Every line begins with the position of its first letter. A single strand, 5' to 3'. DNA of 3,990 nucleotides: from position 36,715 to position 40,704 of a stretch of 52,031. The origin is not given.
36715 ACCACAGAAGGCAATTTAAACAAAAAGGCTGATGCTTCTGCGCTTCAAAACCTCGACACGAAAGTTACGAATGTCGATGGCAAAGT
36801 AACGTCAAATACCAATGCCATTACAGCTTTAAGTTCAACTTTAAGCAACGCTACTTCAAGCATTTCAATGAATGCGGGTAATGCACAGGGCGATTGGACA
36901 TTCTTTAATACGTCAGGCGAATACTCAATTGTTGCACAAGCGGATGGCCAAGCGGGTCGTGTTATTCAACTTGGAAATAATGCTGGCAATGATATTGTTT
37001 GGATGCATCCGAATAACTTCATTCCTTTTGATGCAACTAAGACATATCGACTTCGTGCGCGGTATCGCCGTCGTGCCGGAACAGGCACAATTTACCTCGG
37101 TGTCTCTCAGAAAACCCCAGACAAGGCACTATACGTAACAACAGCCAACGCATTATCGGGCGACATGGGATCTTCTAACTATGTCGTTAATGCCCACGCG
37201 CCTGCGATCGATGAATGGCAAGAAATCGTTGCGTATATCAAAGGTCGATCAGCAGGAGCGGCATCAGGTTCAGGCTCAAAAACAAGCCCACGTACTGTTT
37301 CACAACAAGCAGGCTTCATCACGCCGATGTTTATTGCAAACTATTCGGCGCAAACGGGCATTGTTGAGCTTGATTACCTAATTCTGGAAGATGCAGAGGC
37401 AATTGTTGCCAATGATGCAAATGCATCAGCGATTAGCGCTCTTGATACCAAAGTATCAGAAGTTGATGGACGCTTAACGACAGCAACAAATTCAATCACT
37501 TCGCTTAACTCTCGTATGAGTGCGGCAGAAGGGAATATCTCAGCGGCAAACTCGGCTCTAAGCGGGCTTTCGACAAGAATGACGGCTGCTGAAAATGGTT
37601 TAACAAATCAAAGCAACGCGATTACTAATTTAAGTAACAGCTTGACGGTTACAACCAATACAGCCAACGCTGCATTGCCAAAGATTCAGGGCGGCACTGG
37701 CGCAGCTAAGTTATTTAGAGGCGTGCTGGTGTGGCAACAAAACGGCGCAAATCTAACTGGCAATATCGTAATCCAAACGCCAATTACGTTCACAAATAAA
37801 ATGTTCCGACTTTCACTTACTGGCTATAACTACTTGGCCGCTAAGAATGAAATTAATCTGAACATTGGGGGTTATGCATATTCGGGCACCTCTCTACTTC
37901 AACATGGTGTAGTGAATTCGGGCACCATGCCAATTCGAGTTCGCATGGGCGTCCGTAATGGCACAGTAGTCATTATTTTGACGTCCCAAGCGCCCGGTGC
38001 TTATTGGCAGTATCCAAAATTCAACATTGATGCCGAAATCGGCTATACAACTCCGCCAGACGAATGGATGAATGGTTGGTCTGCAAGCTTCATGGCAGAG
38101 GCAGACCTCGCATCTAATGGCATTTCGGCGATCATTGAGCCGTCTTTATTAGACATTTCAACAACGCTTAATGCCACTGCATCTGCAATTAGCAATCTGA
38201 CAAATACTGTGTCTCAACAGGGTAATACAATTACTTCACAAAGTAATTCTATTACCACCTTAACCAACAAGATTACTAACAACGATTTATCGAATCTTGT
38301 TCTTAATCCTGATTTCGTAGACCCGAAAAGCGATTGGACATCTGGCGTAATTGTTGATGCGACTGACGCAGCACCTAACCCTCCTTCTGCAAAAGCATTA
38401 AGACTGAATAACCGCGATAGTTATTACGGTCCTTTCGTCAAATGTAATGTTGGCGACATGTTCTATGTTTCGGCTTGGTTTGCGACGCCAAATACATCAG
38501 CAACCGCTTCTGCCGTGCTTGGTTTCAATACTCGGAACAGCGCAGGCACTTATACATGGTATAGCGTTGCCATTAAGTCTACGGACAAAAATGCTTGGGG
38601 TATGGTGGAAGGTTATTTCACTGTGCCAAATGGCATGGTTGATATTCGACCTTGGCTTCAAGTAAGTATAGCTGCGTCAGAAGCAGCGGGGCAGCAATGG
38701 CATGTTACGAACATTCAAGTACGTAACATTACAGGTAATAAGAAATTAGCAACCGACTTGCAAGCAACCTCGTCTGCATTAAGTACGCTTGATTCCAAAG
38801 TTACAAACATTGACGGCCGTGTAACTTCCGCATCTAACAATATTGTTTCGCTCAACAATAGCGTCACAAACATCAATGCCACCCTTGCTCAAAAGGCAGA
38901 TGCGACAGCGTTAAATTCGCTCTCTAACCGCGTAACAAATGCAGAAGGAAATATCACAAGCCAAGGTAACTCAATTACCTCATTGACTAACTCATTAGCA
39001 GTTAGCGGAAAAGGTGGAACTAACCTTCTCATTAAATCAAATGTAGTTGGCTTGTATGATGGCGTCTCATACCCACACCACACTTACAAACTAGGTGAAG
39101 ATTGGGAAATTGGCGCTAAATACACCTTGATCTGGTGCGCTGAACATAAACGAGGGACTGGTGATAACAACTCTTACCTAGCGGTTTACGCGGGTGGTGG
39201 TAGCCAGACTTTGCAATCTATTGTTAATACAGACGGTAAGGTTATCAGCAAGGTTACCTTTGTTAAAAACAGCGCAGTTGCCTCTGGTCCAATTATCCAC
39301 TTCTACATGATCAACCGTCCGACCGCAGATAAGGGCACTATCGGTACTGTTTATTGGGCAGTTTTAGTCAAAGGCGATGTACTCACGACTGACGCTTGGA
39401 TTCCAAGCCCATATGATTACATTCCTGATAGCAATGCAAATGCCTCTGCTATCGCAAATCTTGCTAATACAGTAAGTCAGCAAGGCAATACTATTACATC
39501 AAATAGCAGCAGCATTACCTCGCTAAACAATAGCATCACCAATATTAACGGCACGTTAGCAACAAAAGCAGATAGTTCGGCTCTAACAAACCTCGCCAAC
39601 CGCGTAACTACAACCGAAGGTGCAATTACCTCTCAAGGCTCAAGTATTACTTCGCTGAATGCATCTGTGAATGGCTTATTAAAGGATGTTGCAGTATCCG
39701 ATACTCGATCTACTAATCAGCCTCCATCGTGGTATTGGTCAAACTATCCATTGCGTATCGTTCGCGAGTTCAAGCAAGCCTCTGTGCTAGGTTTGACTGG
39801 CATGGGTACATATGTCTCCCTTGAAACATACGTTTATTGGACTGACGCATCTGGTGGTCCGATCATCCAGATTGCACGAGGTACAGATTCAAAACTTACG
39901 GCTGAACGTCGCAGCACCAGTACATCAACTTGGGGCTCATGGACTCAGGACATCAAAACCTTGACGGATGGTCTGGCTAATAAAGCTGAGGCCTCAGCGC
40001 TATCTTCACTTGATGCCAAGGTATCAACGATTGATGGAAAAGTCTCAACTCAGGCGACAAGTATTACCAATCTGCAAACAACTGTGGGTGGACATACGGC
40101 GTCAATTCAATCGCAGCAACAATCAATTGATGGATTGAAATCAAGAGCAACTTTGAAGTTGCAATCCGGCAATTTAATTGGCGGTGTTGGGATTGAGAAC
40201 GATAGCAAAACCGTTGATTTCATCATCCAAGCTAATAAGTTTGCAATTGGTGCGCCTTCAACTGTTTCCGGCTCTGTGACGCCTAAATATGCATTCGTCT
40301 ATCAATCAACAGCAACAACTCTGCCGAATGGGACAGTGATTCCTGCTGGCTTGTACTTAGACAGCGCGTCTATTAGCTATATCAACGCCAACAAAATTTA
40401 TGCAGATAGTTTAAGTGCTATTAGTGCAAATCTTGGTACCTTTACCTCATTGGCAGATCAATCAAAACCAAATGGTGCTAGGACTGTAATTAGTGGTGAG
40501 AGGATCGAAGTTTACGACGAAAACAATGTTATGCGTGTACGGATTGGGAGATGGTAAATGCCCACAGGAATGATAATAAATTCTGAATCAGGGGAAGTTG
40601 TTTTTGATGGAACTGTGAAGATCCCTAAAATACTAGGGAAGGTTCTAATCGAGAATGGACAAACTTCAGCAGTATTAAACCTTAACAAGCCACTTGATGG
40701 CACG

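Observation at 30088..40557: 3,489-aa J-like central fibre built from about eight tandem beta-modules separated by a conserved 35-aa coiled-coil repeat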

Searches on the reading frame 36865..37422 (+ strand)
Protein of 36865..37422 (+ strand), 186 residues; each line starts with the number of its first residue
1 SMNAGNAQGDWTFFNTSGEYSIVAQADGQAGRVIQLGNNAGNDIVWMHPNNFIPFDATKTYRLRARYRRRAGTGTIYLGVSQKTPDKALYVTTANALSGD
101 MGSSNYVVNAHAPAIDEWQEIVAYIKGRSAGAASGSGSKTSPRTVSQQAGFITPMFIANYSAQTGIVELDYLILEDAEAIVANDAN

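Call 21: search_protein_families(library=pfam, proteins=[window:36865-37422:+], max_evalue=10)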
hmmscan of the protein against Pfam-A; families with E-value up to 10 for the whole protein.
window:36865-37422:+ (186 aa): 0 families

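Call 53: search_solved_structures(query=A1, max_evalue=10)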
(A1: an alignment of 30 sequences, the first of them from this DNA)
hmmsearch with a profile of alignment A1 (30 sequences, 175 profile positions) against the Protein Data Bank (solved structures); distinct sequences matched with E-value up to 10: 8.
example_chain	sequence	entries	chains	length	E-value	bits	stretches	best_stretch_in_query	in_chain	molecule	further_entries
5uy3_H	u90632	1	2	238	0.012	18.6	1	58-128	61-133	Antibody PGT144 Fab heavy chain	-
9d3d_H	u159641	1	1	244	0.018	18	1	60-117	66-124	PGT145 R100aS Heavy Chain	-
6nij_H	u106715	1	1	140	0.023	17.6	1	59-116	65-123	PGT145 Fab heavy chain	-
8dvd_H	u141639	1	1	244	0.058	16.4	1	60-117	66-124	PGT145 Heavy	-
3u1s_H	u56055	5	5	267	0.064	16.2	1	60-117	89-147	Fab PGT145 Heavy chain | PGT145 heavy chain | PGT145 antibody, heavy chain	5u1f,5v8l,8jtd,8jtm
8flw_H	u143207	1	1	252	0.078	15.9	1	60-117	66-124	PGT145 DU303 Heavy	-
8iy8_A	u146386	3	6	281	0.28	14.1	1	25-53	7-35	Feruloyl esterase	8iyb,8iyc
5uxq_A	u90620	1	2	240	0.94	12.4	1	58-128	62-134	PGT143 Fab Heavy Chain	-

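Call 57: predict_structure(alignment_id=A1)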
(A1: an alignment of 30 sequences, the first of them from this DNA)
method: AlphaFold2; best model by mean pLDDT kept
length: 177 residues; sequences in the alignment: 30
mean_pLDDT: 94.4   pTM: 0.88
mean pLDDT of the five models: 94.4, 94.2, 94.1, 93.4, 92.8
residues with pLDDT >= 90: 159; 70-90: 14; 50-70: 3; < 50: 1
segments of 3 or more residues with pLDDT < 50: none
pLDDT, mean of each block of 10 residues (from residue 1): 74 90 94 97 97 98 98 97 97 92 92 97 96 96 97 96 97 95
secondary structure, 60 per line:
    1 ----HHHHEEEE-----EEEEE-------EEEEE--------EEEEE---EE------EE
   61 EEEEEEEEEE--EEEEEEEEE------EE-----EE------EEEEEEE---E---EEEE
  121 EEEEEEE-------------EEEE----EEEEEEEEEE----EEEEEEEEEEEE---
elements in order: H5-8 E9-12 E18-22 E30-34 E43-47 E59-70 E73-81 E103-109 E117-127 E141-144 E149-158 E163-174

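Call 90: fold_search(model_id=the predicted structure, library=viral)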
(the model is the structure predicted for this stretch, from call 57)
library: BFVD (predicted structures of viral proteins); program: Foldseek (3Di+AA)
matches with E <= 10: 1794; with E <= 0.001: 248
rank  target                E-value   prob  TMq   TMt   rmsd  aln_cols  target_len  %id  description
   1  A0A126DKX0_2          4.1e-23  1.00  0.93  0.16   1.4       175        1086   47  (no name in the UniProt tables at hand)
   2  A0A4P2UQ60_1          2.4e-22  1.00  0.93  0.20   1.4       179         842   45  (no name in the UniProt tables at hand)
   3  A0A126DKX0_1          1.5e-21  1.00  0.93  0.16   1.4       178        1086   46  (no name in the UniProt tables at hand)
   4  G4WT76                7.3e-21  1.00  0.91  0.14   1.8       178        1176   38  (no name in the UniProt tables at hand)
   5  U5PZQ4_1              6.4e-20  1.00  0.91  0.16   2.2       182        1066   36  Tail protein [Acinetobacter phage Presley]
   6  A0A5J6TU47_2          3.6e-14  1.00  0.88  0.12   2.4       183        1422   26  (no name in the UniProt tables at hand)
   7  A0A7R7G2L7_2          7.9e-09  1.00  0.65  0.12   6.2       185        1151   16  (no name in the UniProt tables at hand)
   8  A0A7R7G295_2          1.7e-08  1.00  0.67  0.14   4.6       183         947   22  (no name in the UniProt tables at hand)
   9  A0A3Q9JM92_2          5.1e-08  1.00  0.63  0.12   5.8       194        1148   18  (no name in the UniProt tables at hand)
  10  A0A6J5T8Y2            2.9e-07  1.00  0.53  0.41   8.4       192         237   16  Uncharacterized protein [uncultured Caudovirales phage]
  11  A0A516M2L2            3.4e-07  1.00  0.60  0.15   6.7       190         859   18  (no name in the UniProt tables at hand)
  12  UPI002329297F         5.0e-07  1.00  0.55  0.18   9.9       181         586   12  (no name look-up for this kind of identifier)
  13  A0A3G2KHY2            5.9e-07  1.00  0.52  0.10   5.6       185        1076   14  Uncharacterized protein [Arthrobacter phage Maureen]
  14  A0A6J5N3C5            7.7e-07  1.00  0.56  0.18   4.6       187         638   12  Peptidase S74 domain-containing protein [uncultured Caudovirales phage]
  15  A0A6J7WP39            1.2e-06  1.00  0.54  0.16   5.2       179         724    9  Uncharacterized protein [uncultured Caudovirales phage]
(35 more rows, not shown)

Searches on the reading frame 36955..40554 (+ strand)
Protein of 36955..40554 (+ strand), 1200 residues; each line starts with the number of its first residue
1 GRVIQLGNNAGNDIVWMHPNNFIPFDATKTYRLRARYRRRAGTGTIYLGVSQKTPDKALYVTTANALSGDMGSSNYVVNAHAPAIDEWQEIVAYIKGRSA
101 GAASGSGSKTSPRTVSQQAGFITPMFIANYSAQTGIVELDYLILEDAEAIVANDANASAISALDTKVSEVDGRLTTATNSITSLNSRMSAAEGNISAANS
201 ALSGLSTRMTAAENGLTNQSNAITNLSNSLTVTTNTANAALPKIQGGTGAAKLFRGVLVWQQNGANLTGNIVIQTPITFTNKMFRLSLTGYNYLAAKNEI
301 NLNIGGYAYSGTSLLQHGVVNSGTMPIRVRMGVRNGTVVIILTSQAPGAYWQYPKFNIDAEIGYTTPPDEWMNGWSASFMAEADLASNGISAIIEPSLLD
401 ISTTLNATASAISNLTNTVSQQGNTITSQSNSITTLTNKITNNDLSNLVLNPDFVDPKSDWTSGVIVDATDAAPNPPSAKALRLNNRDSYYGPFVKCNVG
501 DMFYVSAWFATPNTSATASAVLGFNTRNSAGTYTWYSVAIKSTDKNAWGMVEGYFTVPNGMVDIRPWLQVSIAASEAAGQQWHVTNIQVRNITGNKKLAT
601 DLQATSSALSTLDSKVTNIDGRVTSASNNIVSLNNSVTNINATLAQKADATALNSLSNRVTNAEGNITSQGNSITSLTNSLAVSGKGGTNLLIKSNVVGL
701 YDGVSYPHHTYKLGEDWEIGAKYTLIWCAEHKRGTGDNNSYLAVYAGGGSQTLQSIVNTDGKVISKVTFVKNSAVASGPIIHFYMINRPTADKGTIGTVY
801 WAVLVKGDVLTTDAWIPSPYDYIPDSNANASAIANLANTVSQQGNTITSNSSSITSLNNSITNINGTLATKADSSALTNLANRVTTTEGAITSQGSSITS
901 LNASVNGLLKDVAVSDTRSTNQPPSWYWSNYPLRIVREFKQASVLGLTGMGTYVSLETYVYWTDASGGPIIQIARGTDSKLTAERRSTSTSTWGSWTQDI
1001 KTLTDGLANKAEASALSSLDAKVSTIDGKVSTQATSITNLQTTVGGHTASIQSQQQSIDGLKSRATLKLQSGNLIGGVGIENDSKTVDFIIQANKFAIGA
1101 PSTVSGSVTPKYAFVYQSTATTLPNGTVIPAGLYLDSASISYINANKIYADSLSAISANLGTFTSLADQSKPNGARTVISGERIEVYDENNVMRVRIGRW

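Call 22: find_homologous_proteins(query=window:36955-40554:+, max_evalue=0.00001)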
Query window:36955-40554:+ (1200 aa): 313 proteins with E <= 0.00001 among 8000 candidates; the best 120 are listed.
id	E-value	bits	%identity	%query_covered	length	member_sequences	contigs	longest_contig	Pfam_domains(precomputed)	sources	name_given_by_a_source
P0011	0.0e+0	2803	93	68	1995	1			PF25526.2,PF15619.12,PF10805.15,PF23991.2,PF16516.11,PF04102.18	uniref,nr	uniref:DUF1983 domain-containing protein n=1 Tax=Acinetobacter baumannii TaxID=470 RepID=A0A4V0P7J2_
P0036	0.0e+0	2616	96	72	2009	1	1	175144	PF01519.23,PF10805.15,PF04102.18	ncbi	ncbi:phage tail protein, partial [Acinetobacter baumannii]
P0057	0.0e+0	2554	99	72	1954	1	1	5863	PF01519.23,PF10805.15,PF04102.18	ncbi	ncbi:beta strand repeat-containing protein, partial [Acinetobacter baumannii]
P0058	0.0e+0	2332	96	72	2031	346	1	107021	PF01519.23,PF10805.15,PF04102.18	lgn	-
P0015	0.0e+0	2320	93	68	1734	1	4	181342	PF01519.23,PF25526.2,PF15619.12,PF10805.15,PF23991.2,PF16516.11,PF04102.18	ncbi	-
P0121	0.0e+0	2173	93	68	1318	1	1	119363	PF25526.2,PF10805.15,PF16516.11,PF04102.18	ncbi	ncbi:hypothetical protein ABTC75_11475, partial [Acinetobacter baumannii]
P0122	0.0e+0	2007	97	57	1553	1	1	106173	PF10805.15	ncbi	ncbi:hypothetical protein J982_1179, partial [Acinetobacter baumannii 44298_6]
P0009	0.0e+0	1952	86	31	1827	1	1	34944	PF01519.23,PF15619.12,PF10805.15,PF23991.2,PF16516.11,PF04102.18,PF08702.16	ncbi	ncbi:beta strand repeat-containing protein [Acinetobacter baumannii]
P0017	0.0e+0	1952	86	31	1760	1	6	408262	PF01519.23,PF15619.12,PF10805.15,PF23991.2,PF16516.11,PF04102.18,PF08702.16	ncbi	ncbi:beta strand repeat-containing protein, partial [Acinetobacter baumannii]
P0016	0.0e+0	1952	86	31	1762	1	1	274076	PF01519.23,PF15619.12,PF10805.15,PF23991.2,PF16516.11,PF04102.18,PF08702.16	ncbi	ncbi:beta strand repeat-containing protein, partial [Acinetobacter baumannii]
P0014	0.0e+0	1952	86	31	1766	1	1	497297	PF01519.23,PF15619.12,PF10805.15,PF23991.2,PF16516.11,PF04102.18,PF08702.16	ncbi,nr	ncbi:beta strand repeat-containing protein, partial [Acinetobacter baumannii]|nr:phage tail protein 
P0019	0.0e+0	1952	86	31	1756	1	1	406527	PF01519.23,PF15619.12,PF10805.15,PF23991.2,PF16516.11,PF04102.18,PF08702.16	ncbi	ncbi:beta strand repeat-containing protein, partial [Acinetobacter baumannii]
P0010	0.0e+0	1952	86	31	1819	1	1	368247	PF01519.23,PF15619.12,PF10805.15,PF23991.2,PF16516.11,PF04102.18,PF08702.16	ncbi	ncbi:beta strand repeat-containing protein, partial [Acinetobacter baumannii]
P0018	0.0e+0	1952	86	31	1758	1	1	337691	PF01519.23,PF15619.12,PF10805.15,PF23991.2,PF16516.11,PF04102.18,PF08702.16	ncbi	ncbi:beta strand repeat-containing protein, partial [Acinetobacter baumannii]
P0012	0.0e+0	1952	86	31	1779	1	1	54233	PF01519.23,PF15619.12,PF10805.15,PF23991.2,PF16516.11,PF04102.18,PF08702.16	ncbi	ncbi:beta strand repeat-containing protein, partial [Acinetobacter baumannii]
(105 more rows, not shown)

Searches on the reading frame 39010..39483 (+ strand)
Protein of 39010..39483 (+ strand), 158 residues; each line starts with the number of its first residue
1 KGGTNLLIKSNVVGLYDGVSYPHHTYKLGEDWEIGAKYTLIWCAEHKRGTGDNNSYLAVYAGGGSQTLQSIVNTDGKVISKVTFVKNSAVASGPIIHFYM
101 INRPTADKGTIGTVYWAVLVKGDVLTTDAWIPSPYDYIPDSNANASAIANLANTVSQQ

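Call 21: search_protein_families(library=pfam, proteins=[window:39010-39483:+], max_evalue=10)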
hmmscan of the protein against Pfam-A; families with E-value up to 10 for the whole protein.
window:39010-39483:+ (158 aa): 1 family
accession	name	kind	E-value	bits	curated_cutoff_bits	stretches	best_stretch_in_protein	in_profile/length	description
PF21034.3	BCAS3_WD40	-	0.021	13.8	26.3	1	26-126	176-277/479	BCAS3, WD40 repeat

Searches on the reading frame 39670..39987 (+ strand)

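Call 21: search_protein_families(library=pfam, proteins=[window:39670-39987:+], max_evalue=10)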
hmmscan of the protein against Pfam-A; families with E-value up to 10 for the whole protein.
window:39670-39987:+ (106 aa): 1 family
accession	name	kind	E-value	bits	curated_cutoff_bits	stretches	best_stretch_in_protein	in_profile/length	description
PF00058.23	Ldl_recept_b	-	0.0019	19.1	21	1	54-75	2-23/42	Low-density lipoprotein receptor repeat class B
